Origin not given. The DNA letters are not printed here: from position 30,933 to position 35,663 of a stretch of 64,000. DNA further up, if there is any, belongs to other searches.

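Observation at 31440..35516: OmcS-like heme module of the giant protein is split by DUF2341, lectin-like and beta-module insertions and carries a CX3CH site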

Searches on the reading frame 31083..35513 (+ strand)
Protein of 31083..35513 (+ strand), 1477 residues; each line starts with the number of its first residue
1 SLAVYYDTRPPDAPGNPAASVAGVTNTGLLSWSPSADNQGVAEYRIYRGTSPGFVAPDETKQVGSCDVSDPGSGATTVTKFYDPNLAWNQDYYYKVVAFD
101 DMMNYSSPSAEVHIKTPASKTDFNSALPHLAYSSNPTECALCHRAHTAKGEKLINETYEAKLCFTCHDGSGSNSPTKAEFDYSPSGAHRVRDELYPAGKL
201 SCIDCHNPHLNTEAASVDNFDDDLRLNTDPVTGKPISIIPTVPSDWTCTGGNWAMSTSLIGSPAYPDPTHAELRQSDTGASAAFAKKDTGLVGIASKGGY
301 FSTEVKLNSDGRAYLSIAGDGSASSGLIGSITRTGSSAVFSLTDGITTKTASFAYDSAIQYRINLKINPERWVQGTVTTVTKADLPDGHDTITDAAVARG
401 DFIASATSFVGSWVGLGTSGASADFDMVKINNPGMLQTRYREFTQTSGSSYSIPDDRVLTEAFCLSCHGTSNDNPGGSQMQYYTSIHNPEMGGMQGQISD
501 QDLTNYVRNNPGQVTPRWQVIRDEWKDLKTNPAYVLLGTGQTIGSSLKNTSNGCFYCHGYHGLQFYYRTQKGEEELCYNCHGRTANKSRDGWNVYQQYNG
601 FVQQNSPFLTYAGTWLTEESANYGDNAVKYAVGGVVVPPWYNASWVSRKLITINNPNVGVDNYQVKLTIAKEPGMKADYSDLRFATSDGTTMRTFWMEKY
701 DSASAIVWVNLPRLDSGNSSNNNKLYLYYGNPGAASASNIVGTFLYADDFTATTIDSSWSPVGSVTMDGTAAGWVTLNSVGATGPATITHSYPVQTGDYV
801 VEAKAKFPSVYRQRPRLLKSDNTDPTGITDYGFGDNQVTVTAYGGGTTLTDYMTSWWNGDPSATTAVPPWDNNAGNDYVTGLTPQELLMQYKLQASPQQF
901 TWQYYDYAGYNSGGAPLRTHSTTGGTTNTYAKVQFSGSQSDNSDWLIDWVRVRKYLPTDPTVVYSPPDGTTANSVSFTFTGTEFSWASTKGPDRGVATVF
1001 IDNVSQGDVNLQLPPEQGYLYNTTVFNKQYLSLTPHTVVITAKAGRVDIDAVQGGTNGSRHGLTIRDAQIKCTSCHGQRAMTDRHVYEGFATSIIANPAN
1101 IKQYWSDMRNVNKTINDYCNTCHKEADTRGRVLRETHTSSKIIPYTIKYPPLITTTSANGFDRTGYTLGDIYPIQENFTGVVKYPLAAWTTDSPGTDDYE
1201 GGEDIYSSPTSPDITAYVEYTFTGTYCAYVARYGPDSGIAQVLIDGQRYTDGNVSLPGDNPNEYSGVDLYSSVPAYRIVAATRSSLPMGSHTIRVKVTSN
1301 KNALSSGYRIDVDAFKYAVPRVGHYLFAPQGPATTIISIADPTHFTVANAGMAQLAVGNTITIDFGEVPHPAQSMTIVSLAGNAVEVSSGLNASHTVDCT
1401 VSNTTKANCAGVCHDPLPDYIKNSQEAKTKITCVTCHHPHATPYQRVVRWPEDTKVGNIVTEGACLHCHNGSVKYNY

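Call 7: search_protein_families(library=pfam, proteins=[window:31083-35513:+], max_evalue=0.01)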
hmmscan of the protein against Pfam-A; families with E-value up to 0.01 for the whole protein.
window:31083-35513:+ (1477 aa): 7 families
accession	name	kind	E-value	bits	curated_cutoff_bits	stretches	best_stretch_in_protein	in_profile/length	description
PF10102.14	DUF2341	-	2.1e-17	63.8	23.4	1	678-759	1-81/84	Domain of unknown function (DUF2341)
PF09699.15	Paired_CXXCH_1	-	2.7e-17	62.6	20.6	2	138-169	8-38/41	Doubled CXXCH motif (Paired_CXXCH_1)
PF14537.11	Cytochrom_c3_2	-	5.8e-10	39.9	25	1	135-213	5-71/79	Cytochrome c3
PF22113.1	Mtrc-MtrF_II-IV_dom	-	4e-09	36.7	30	1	112-214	56-171/176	Outer membrane cytochrome MtrC/MtrF-like, domains II/IV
PF14522.11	Cytochrome_C7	-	5.8e-09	36.1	24.8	0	1425-1474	7-53/67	Cytochrome c7 and related cytochrome c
PF17996.7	CE2_N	-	0.0009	19.7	27.9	0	971-1012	18-59/108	Carbohydrate esterase 2 N-terminal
PF09086.16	DUF1924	-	0.008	17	22.5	1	1063-1125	20-82/96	Domain of unknown function (DUF1924)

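Call 9: search_solved_structures(query=window:31383-35513:+, max_evalue=1, show_alignments=3)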
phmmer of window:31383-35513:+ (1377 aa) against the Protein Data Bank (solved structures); distinct sequences matched with E-value up to 1: 4.
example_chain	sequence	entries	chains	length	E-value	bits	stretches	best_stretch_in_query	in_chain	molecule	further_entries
6r2q_A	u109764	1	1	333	0.023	15.4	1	36-111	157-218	Cystathionine beta-synthase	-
4f07_A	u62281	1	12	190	0.81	10.3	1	910-983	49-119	Styrene monooxygenase component 2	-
2lzz_A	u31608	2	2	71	0.87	10.2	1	25-77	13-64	Cytochrome c, 3 heme-binding sites | PpcA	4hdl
3sj0_X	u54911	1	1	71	0.89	10.2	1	26-78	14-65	CYTOCHROME C7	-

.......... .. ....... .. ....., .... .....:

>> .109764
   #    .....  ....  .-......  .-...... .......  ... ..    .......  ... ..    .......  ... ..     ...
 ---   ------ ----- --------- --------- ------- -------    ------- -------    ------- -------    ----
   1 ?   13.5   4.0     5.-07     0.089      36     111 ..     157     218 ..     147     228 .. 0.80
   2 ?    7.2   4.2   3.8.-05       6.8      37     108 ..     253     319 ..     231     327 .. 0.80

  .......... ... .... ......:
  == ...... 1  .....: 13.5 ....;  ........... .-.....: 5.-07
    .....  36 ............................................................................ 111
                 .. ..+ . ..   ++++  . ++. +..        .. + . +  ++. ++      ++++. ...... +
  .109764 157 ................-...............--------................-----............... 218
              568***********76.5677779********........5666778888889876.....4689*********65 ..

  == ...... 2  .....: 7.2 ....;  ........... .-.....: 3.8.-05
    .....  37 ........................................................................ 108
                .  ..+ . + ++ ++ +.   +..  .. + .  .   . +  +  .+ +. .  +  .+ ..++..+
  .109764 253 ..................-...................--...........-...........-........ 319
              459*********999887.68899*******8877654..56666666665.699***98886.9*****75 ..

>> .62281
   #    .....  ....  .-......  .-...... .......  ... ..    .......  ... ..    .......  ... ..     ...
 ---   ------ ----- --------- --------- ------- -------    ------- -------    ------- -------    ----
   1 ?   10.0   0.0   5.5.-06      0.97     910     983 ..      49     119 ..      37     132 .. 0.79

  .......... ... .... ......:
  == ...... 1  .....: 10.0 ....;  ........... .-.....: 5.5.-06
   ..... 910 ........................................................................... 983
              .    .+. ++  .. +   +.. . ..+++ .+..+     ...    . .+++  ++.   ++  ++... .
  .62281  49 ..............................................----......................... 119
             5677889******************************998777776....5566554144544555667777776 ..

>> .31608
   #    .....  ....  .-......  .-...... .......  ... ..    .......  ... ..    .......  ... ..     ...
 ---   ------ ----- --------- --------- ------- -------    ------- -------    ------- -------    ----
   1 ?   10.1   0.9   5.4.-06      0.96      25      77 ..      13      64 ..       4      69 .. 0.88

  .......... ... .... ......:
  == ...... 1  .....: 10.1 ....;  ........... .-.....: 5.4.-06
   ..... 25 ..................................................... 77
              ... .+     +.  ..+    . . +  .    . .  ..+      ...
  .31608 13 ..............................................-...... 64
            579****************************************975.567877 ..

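Call 14: find_homologous_proteins(query=window:31440-35513:+, max_evalue=0.001)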
Query window:31440-35513:+ (1358 aa): 13 proteins with E <= 0.001 among 8000 candidates.
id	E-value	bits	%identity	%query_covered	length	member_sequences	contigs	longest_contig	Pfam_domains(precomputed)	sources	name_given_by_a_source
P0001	0.0e+0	1214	51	72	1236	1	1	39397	PF09699.16,PF10102.15,PF14522.12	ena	-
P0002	2.7e-197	676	49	35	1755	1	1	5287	PF09699.16,PF14537.12,PF17957.8,PF13750.13,PF10102.15,PF00041.28,PF14522.12,PF19077.7,PF22113.2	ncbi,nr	ncbi:MAG: DUF2341 domain-containing protein, partial [Chloroflexi bacterium]|nr:DUF2341 domain-conta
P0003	1.9e-19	87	47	6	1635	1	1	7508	PF09699.16,PF14537.12,PF24517.3,PF06848.18,PF14522.12,PF19077.7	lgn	-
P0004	3.0e-18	83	39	7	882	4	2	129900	PF09699.16,PF14537.12,PF13205.13,PF14522.12,PF22113.2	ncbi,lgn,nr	ncbi:MAG: cytochrome c3 family protein [Desulfitobacteriaceae bacterium]|nr:cytochrome c3 family pro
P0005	3.6e-18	83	45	6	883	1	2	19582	PF09699.16,PF14537.12,PF13205.13,PF14522.12,PF22113.2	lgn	-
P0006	1.7e-17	81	48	6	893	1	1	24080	PF09699.16,PF14537.12,PF13205.13,PF14522.12,PF22113.2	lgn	-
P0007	2.7e-12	63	45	6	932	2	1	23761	PF09699.16,PF14537.12,PF13205.13,PF14522.12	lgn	-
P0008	8.0e-12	62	36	6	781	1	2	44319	PF09699.16,PF14537.12,PF14522.12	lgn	-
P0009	9.9e-12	61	43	6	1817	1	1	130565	PF09699.16,PF14537.12,PF13205.13,PF13750.13,PF15892.12,PF12245.15,PF21471.4,PF14522.12,PF19077.7,PF16656.12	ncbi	ncbi:MAG: cytochrome c3 family protein [Symbiobacteriia bacterium]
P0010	2.2e-9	54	33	8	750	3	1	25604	PF09699.16,PF14537.12,PF14522.12,PF22113.2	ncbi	-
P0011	5.5e-9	52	36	6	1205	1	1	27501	PF09699.16,PF14537.12,PF13205.13,PF14522.12,PF22113.2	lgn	-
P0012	1.1e-7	48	30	8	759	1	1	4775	PF09699.16,PF14537.12,PF14522.12,PF22113.2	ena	-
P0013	1.2e-6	45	36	7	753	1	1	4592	PF09699.16,PF14537.12,PF03264.20,PF14522.12,PF22113.2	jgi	jgi:predicted CXXCH cytochrome family protein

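Call 27: find_encoding_contigs(protein=P0001, flank=10000, max_places=3)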
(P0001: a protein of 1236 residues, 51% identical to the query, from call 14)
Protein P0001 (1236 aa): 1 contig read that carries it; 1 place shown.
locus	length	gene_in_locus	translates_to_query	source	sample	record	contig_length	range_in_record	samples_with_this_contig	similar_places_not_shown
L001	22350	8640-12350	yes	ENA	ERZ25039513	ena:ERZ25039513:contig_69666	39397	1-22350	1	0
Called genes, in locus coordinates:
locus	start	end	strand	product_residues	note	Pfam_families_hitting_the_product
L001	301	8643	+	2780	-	PF01209:Ubie_methyltran, PF08241:Methyltransf_11 (weak), PF13649:Methyltransf_25 (faint), PF13205:Big_5, PF21722:Gly_rich_2, PF02210:Laminin_G_2, PF13385:Laminin_G_3, PF09699:Paired_CXXCH_1 (weak), +3 more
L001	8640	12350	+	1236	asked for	PF09699:Paired_CXXCH_1 (faint), PF14522:Cytochrome_C7 (faint), PF10102:DUF2341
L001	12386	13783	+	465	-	PF09699:Paired_CXXCH_1 (faint)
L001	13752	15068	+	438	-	-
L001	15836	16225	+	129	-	PF09459:EB_dh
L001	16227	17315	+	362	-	PF09459:EB_dh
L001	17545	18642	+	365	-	PF14522:Cytochrome_C7 (faint), PF14537:Cytochrom_c3_2 (faint), PF09699:Paired_CXXCH_1, PF22113:Mtrc-MtrF_II-IV_dom (faint)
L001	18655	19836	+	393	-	PF09699:Paired_CXXCH_1 (faint), PF14522:Cytochrome_C7 (faint), PF14537:Cytochrom_c3_2 (faint)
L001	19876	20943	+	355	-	PF14537:Cytochrom_c3_2 (faint), PF09699:Paired_CXXCH_1 (weak), PF14522:Cytochrome_C7 (faint), PF22113:Mtrc-MtrF_II-IV_dom (weak)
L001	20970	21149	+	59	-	-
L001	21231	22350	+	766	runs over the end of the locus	-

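Call 31: find_related_loci(query=A2, collection=genome_contigs, flank=10000)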
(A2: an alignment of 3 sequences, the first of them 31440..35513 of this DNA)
Query A2 (1358 aa) in genome_contigs; peptide patterns used: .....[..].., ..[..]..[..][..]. (x = any residue, [..] = any of these).
100 stretches matched a pattern; 11 encode a relative of the query (tblastn E <= 1e-3); 11 distinct loci.
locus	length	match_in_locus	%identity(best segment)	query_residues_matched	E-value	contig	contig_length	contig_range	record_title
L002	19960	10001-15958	91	1-1358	0e+0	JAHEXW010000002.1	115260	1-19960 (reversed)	MAG: Actinomycetes bacterium isolate nzgw113 NODE_204_length_115261_cov_5.226159, whole genome shotgun sequence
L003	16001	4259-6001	41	3-591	6e-129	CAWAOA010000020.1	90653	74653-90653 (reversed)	MAG: uncultured Chloroflexia bacterium isolate MFD03899.bin.2.51 genome assembly, contig: contig_905, whole genome shotg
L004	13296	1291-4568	31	9-119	8e-11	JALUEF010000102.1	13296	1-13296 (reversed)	MAG: Anaerolineales bacterium isolate S143_metabat1_scaf2bin.026 S143_NODE_2704_length_13296_cov_2.684866, whole genome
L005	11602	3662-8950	36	9-118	4e-10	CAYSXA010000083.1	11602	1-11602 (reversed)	MAG TPA_asm: uncultured Anaerolineaceae bacterium isolate binchicken_co64_138 genome assembly, contig: NODE_4124_length_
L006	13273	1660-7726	30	8-122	7e-10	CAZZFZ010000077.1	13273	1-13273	MAG TPA_asm: uncultured Anaerolineales bacterium isolate binchicken_co172_187 genome assembly, contig: NODE_4049_length_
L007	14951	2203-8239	32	8-119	1e-9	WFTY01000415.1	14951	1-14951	MAG: Anaerolineales bacterium isolate S139_47 k151_562352, whole genome shotgun sequence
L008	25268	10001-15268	30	8-133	3e-7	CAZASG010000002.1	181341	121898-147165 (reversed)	MAG TPA_asm: uncultured Anaerolineaceae bacterium isolate SRP167671_co2_272 genome assembly, contig: NODE_64_length_1813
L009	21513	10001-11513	37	4-60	2e-6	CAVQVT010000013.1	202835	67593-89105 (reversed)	MAG: uncultured Chloroflexia bacterium isolate MFD00032.bin.2.129 genome assembly, contig: contig_69828, whole genome sh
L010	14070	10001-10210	33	20-93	2e-6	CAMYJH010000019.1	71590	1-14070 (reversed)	MAG: uncultured Gammaproteobacteria bacterium isolate ES_M_Gamma_018 genome assembly, contig: scaffold_394, whole genome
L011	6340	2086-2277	37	40-103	1e-5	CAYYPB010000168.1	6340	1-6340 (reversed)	MAG TPA_asm: uncultured Planctomycetaceae bacterium isolate binchicken_co275_148 genome assembly, contig: NODE_22040_len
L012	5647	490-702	28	20-99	1e-5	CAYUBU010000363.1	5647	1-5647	MAG TPA_asm: uncultured Nitrospirota bacterium isolate binchicken_co231_141 genome assembly, contig: k141_4775938, whole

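Call 86: search_protein_families(library=ncbifam, proteins=[window:31440-35513:+], max_evalue=0.001)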
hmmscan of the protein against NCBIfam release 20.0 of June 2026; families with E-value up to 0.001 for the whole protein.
window:31440-35513:+ (1358 aa): 4 families
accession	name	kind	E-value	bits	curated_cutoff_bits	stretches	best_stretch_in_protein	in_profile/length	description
TIGR03508.1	decahem_SO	subfamily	1.3e-16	60.8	192.2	1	16-99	93-162/258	DmsE family decaheme c-type cytochrome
TIGR01905.1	paired_CXXCH_1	subfamily_domain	3.8e-14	52.3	25.2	2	19-50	8-38/41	doubled CXXCH domain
NF041028.1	decahem_GSU2203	exception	5.2e-10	39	325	1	13-97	121-191/317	GSU2203 family decaheme c-type cytochrome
TIGR03146.1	cyt_nit_nrfB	equivalog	4.3e-05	23.8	166.6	0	946-1011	36-98/145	cytochrome c nitrite reductase pentaheme subunit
